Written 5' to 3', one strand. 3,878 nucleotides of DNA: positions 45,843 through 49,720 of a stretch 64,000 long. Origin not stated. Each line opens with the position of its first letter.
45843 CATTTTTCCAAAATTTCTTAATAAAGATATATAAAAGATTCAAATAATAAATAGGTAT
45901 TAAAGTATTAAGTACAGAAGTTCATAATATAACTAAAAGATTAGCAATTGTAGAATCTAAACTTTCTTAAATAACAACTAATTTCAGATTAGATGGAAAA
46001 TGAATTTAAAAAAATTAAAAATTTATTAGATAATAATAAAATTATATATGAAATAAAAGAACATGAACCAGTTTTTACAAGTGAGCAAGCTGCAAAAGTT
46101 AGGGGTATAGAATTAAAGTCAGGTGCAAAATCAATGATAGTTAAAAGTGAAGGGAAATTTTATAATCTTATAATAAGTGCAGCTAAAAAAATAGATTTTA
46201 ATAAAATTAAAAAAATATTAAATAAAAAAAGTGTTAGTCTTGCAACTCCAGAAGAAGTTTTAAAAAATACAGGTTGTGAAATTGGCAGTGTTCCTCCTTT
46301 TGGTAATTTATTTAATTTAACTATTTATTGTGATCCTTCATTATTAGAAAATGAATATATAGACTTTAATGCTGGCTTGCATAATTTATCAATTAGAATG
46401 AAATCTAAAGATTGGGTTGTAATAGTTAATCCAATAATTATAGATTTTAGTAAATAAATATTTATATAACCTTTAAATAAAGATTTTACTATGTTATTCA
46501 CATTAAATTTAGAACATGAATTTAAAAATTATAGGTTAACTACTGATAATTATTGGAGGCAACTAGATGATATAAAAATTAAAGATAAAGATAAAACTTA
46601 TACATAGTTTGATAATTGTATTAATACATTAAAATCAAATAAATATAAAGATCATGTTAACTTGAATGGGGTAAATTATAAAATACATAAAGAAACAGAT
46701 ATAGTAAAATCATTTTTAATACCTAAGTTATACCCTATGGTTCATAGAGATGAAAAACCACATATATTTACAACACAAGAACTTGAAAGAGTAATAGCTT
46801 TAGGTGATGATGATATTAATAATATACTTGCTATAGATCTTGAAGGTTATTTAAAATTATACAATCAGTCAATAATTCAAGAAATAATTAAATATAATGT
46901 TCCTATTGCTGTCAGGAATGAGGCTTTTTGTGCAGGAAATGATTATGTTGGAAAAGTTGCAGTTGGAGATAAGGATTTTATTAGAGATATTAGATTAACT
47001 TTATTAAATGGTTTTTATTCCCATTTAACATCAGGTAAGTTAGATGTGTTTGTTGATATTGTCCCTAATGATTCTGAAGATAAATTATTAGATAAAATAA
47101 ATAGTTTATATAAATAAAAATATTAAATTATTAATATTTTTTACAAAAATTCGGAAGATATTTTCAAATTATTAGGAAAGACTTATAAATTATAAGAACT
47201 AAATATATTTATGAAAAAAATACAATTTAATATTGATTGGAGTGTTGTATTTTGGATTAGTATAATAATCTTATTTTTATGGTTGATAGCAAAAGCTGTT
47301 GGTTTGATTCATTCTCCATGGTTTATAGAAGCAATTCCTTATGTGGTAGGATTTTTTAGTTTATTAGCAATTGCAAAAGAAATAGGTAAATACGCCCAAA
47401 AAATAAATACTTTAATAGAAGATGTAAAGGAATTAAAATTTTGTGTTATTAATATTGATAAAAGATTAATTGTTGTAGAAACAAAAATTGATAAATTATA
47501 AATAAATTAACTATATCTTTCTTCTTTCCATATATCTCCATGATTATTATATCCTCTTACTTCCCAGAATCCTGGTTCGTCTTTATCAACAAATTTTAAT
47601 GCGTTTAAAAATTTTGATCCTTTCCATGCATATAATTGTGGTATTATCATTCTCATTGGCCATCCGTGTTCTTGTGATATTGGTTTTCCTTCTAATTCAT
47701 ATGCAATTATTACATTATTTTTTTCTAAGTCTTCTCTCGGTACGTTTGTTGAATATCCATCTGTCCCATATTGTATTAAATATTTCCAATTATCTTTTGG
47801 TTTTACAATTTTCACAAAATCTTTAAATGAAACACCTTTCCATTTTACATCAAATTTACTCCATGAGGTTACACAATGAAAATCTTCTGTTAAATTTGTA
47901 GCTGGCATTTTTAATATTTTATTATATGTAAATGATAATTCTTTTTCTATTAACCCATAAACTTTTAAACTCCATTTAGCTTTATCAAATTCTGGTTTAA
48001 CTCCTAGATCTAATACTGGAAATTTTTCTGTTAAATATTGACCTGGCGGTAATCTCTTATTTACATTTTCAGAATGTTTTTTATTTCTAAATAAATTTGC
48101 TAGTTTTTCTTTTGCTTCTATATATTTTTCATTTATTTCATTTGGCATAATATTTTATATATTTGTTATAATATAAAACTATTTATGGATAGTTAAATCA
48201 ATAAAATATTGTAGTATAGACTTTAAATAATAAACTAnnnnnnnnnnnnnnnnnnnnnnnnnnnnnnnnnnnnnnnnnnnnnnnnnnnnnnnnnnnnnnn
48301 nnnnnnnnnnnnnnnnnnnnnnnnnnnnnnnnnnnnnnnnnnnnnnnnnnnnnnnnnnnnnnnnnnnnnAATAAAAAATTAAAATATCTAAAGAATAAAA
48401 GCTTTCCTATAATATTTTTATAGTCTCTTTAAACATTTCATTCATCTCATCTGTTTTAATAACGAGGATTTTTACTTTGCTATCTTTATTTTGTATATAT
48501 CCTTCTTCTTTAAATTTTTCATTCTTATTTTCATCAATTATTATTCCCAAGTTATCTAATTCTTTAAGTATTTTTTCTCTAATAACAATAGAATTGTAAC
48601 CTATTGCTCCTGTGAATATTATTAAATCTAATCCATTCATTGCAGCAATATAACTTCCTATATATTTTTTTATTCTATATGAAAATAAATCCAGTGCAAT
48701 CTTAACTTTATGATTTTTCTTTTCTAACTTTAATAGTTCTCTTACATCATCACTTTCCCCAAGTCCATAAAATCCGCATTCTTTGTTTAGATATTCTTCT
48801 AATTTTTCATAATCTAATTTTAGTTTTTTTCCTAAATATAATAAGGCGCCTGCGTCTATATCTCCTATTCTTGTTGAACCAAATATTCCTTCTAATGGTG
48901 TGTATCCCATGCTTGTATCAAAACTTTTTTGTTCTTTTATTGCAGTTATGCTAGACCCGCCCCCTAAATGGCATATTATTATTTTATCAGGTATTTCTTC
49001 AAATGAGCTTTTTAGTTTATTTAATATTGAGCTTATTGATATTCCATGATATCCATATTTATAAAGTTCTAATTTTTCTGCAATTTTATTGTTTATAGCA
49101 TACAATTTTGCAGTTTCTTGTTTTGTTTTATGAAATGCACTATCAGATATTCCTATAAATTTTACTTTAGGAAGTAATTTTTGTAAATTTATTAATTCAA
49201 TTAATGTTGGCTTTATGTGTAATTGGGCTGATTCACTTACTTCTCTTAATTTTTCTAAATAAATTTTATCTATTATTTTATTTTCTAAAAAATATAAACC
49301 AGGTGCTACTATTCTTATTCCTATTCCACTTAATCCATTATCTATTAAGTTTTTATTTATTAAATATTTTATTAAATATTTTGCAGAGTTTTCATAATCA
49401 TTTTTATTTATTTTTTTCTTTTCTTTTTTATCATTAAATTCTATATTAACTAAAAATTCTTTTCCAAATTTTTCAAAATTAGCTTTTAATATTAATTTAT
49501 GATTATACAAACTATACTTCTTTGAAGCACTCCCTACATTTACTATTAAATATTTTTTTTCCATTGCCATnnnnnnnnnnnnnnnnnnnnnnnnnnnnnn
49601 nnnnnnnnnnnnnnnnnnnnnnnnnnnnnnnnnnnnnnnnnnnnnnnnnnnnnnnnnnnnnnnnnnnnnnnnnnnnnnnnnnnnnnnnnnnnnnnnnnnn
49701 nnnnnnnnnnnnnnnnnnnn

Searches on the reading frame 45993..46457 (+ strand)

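Call 70: search_protein_families(library=pfam, proteins=[window:45993-46457:+], max_evalue=0.0001)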
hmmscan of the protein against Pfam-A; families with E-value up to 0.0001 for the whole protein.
window:45993-46457:+ (154 aa): 1 family
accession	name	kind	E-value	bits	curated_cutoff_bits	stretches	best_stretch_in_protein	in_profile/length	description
PF04073.20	tRNA_edit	-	1.9e-28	99.5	25.5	1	24-141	1-120/123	Aminoacyl-tRNA editing domain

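Call 72: search_protein_families(library=ncbifam, proteins=[window:45993-46457:+], max_evalue=0.00001)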
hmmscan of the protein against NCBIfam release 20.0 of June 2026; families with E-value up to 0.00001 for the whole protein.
window:45993-46457:+ (154 aa): 3 families
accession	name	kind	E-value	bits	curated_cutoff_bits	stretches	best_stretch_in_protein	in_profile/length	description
TIGR00011.1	YbaK_EbsC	equivalog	8.7e-16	58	153.25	1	10-150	5-149/152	Cys-tRNA(Pro) deacylase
NF007951.0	PRK10670.1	equivalog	3.1e-08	33.7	243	1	10-152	6-155/159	Cys-tRNA(Pro)/Cys-tRNA(Cys) deacylase YbaK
NF006625.0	PRK09194.1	equivalog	4.8e-07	29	558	1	27-121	257-351/559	proline--tRNA ligase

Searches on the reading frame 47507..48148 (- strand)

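Call 71: search_protein_families(library=pfam, proteins=[window:47507-48148:-], max_evalue=0.0001)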
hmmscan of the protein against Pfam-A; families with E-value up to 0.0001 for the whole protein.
window:47507-48148:- (213 aa): 1 family
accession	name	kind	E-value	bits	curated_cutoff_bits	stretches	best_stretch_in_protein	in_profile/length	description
PF00174.25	Oxidored_molyb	-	1.1e-35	123.2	24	1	52-195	5-169/169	Oxidoreductase molybdopterin binding domain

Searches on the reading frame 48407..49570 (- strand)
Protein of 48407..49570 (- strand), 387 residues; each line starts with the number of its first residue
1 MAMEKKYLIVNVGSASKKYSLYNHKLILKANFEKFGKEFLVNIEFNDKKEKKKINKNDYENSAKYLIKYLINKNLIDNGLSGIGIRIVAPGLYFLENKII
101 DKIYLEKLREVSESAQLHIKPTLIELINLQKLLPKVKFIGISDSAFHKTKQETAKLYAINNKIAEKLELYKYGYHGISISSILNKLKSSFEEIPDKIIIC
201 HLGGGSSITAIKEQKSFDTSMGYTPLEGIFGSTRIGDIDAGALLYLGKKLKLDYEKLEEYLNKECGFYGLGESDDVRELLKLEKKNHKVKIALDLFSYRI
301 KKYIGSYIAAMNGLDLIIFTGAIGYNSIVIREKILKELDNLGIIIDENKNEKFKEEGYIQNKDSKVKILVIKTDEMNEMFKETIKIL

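Call 71: search_protein_families(library=pfam, proteins=[window:48407-49570:-], max_evalue=0.0001)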
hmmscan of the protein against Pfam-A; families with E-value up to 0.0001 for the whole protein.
window:48407-49570:- (387 aa): 1 family
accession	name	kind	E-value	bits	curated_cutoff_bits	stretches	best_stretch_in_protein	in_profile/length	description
PF00871.23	Acetate_kinase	-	3.6e-88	296.3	22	1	7-375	2-386/392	Acetokinase family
